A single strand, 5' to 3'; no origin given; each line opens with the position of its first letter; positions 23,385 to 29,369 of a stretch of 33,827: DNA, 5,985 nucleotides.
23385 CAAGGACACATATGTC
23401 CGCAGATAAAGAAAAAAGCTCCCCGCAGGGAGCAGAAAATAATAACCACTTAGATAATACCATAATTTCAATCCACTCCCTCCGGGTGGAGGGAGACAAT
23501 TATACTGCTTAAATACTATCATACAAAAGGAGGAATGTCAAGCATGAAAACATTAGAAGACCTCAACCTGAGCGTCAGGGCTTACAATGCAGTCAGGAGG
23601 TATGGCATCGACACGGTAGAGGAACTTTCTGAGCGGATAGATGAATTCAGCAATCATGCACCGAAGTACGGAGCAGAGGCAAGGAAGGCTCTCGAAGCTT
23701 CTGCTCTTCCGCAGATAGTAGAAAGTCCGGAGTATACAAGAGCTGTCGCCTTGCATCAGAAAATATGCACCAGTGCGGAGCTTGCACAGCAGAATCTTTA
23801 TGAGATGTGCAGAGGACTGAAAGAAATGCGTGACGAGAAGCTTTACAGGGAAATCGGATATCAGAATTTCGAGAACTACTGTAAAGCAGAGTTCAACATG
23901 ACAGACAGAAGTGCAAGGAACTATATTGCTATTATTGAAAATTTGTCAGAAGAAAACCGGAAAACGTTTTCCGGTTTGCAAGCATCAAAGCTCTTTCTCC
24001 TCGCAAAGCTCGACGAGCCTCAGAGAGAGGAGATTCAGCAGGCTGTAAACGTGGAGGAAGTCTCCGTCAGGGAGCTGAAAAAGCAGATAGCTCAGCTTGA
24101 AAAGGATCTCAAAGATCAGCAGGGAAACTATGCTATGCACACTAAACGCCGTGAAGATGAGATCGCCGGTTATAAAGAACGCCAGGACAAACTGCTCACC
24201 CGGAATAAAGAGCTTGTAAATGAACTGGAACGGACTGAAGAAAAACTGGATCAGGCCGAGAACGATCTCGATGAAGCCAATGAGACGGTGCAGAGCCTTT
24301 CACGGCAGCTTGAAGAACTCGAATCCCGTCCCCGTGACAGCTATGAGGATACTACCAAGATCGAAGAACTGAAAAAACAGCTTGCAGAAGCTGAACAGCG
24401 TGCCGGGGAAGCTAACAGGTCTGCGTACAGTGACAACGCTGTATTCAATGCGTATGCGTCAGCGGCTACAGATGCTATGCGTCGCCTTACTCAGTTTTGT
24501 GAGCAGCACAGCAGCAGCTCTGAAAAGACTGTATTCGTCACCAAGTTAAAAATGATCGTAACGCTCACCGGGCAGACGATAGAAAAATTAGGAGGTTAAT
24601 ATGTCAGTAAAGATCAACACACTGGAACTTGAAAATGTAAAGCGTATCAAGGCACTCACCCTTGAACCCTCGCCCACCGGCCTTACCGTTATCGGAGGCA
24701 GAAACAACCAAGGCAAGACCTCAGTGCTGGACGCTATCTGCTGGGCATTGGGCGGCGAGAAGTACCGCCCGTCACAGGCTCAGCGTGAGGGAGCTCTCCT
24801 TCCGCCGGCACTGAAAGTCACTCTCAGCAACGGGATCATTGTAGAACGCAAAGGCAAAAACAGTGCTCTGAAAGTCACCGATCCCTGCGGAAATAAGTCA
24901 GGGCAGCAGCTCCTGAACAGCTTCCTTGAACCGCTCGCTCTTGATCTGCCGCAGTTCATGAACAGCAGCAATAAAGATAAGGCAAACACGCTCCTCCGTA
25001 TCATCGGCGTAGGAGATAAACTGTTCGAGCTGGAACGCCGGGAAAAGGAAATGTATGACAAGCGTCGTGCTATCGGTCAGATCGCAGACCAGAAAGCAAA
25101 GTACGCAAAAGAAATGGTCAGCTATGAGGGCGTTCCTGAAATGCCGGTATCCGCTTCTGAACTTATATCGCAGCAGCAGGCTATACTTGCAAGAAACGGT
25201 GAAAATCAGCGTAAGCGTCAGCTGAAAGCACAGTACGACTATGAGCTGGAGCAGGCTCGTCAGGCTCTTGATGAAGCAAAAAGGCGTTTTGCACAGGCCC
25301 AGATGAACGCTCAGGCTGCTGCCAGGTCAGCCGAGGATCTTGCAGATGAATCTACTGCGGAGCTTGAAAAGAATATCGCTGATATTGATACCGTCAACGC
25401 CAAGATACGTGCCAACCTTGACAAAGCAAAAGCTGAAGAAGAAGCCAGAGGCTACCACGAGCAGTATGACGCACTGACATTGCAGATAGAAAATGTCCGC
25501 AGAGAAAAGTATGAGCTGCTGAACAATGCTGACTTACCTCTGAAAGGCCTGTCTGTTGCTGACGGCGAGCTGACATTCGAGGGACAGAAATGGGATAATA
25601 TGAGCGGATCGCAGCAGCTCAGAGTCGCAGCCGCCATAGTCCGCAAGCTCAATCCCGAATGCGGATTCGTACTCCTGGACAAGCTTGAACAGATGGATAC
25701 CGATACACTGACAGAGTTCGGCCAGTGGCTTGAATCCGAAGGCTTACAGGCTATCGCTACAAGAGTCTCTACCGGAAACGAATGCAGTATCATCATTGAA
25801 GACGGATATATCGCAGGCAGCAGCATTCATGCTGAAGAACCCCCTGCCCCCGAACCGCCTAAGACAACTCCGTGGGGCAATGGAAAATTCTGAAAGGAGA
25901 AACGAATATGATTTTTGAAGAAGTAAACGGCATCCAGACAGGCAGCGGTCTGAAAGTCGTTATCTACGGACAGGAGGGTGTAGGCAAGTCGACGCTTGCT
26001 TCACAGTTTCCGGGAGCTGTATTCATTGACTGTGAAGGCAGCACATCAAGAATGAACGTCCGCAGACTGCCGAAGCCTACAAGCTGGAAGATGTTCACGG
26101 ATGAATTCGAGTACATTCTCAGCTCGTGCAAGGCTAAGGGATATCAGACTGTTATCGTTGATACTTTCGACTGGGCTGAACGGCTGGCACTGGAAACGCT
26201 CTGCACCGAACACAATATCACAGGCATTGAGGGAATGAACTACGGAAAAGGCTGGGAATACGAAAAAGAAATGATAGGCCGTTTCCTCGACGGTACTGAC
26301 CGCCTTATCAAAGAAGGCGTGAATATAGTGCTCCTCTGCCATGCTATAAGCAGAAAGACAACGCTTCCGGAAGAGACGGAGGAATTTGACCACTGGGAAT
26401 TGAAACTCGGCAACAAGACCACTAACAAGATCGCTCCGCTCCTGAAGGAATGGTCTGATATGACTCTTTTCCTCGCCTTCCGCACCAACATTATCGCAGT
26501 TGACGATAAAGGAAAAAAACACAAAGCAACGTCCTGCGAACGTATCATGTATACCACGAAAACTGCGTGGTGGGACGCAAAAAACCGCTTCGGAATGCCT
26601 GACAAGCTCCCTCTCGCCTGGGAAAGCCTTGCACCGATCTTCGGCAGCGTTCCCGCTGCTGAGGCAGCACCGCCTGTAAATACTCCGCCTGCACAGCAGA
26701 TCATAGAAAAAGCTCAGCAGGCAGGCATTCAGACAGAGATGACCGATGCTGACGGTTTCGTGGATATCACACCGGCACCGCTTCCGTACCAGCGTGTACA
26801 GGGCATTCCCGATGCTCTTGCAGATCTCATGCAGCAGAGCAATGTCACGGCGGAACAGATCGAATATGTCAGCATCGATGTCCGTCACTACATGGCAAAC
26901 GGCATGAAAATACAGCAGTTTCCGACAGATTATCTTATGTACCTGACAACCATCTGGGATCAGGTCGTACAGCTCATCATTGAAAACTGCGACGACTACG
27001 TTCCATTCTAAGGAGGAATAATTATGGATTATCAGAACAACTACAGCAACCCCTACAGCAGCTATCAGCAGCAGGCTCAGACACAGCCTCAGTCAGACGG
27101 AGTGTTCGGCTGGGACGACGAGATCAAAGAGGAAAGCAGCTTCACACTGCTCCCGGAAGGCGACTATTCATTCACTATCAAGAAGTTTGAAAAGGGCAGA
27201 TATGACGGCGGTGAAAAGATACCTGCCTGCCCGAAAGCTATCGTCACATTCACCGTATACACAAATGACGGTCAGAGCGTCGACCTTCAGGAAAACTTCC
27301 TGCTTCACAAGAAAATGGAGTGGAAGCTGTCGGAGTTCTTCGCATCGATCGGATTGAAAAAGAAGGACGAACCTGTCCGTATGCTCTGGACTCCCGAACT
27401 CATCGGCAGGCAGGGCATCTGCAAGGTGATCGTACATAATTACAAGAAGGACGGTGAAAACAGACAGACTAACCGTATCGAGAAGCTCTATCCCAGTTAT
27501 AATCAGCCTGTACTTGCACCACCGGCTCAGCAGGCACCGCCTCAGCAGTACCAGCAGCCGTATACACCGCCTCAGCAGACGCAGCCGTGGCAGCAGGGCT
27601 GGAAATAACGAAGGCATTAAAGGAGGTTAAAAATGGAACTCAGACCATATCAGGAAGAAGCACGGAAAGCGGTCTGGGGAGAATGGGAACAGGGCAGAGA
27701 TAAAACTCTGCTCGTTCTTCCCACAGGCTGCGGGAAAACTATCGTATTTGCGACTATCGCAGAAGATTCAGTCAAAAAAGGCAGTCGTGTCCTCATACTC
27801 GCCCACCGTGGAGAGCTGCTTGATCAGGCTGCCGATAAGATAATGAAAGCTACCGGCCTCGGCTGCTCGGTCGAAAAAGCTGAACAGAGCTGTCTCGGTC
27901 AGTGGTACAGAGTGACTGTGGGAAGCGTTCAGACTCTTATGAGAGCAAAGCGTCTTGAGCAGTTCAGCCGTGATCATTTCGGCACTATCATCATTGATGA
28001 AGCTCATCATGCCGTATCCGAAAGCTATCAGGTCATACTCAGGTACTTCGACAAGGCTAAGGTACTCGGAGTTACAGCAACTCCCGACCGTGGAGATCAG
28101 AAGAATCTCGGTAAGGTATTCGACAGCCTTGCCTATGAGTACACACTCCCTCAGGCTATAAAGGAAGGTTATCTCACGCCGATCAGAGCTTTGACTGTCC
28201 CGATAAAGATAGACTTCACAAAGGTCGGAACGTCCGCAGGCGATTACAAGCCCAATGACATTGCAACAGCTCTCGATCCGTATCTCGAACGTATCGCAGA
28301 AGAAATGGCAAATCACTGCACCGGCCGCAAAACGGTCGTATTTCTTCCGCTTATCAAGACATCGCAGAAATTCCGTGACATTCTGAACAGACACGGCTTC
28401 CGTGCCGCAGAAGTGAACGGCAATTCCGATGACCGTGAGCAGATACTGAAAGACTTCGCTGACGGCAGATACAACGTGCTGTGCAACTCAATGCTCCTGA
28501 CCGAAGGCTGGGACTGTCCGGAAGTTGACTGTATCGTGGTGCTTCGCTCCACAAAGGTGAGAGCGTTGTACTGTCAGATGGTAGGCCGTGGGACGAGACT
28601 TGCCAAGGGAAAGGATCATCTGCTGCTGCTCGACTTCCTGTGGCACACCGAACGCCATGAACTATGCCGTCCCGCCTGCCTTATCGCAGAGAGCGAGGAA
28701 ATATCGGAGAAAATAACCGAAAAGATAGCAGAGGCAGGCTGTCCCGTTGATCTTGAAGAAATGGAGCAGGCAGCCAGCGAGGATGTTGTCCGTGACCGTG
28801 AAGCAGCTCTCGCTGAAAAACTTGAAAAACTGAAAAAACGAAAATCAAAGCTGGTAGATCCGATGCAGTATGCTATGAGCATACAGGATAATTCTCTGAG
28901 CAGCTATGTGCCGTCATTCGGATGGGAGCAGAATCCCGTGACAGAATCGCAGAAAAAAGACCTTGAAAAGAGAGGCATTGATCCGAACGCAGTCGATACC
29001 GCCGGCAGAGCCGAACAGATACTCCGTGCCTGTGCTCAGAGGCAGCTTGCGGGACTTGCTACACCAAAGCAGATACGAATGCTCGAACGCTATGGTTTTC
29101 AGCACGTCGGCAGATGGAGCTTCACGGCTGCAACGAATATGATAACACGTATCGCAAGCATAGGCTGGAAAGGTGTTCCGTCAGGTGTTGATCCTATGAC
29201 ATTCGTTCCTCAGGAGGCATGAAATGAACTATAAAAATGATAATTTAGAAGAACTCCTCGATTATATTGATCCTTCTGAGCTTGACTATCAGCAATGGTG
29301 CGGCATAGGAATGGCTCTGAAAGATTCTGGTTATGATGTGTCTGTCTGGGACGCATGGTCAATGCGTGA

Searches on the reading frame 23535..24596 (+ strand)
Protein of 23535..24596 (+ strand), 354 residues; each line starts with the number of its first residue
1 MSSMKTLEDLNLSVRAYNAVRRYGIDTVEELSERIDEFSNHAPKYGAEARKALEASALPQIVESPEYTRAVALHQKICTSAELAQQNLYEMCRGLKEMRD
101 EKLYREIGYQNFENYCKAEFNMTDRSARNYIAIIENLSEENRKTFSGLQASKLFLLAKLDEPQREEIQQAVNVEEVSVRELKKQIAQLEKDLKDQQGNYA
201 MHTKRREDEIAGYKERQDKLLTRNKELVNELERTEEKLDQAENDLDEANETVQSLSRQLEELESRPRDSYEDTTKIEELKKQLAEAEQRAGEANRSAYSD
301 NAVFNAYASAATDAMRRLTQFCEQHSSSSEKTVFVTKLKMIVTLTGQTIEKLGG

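Call 9: search_protein_families(library=pfam, proteins=[window:23535-24596:+], max_evalue=0.001)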
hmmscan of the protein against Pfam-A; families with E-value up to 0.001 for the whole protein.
window:23535-24596:+ (354 aa): 1 family
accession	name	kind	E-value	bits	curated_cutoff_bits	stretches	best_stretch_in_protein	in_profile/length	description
PF03118.21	RNA_pol_A_CTD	-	4.5e-07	29.9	23.8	1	5-34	13-42/67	Bacterial RNA polymerase, alpha chain C terminal domain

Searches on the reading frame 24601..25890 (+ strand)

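Call 9: search_protein_families(library=pfam, proteins=[window:24601-25890:+], max_evalue=0.001)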
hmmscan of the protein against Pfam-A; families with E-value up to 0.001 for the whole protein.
window:24601-25890:+ (430 aa): 3 families
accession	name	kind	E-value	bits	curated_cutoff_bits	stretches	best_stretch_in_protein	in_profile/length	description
PF13476.12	AAA_23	-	2.7e-13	51.5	27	1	8-269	2-166/201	AAA domain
PF02463.25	SMC_N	-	4e-10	39.9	40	1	5-57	2-55/220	RecF/RecN/SMC N terminal domain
PF13175.12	AAA_15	-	6.4e-06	26.5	32.1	1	4-290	2-269/374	AAA ATPase domain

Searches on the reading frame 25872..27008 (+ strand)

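Call 9: search_protein_families(library=pfam, proteins=[window:25872-27008:+], max_evalue=0.001)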
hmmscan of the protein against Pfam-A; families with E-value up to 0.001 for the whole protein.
window:25872-27008:+ (379 aa): 2 families
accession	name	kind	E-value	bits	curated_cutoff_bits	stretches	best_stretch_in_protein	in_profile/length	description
PF13479.12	AAA_24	-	1e-49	169.5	27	1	26-240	2-195/195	AAA domain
PF13191.12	AAA_16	-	8e-05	23.6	32.6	0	11-47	9-45/167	AAA ATPase domain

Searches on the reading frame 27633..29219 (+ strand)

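Call 9: search_protein_families(library=pfam, proteins=[window:27633-29219:+], max_evalue=0.001)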
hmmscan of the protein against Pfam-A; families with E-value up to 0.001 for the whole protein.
window:27633-29219:+ (529 aa): 6 families
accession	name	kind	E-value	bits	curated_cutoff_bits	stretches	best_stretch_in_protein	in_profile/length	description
PF04851.21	ResIII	-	6e-35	121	22.5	1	1-153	2-164/164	Type III restriction enzyme, res subunit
PF00271.37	Helicase_C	-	7.8e-15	55.5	23.5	1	222-323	7-109/110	Helicase conserved C-terminal domain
PF00270.35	DEAD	-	2.4e-14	53.8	26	1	5-153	2-162/167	DEAD/DEAH box helicase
PF18766.7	SWI2_SNF2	-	1.2e-11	45.1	26.7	1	30-186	26-190/221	SWI2/SNF2 ATPase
PF13401.12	AAA_22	-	0.00019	22.2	27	1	30-133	13-102/130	AAA domain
PF13604.12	AAA_30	-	0.00033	20.9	27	1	19-147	15-122/191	AAA domain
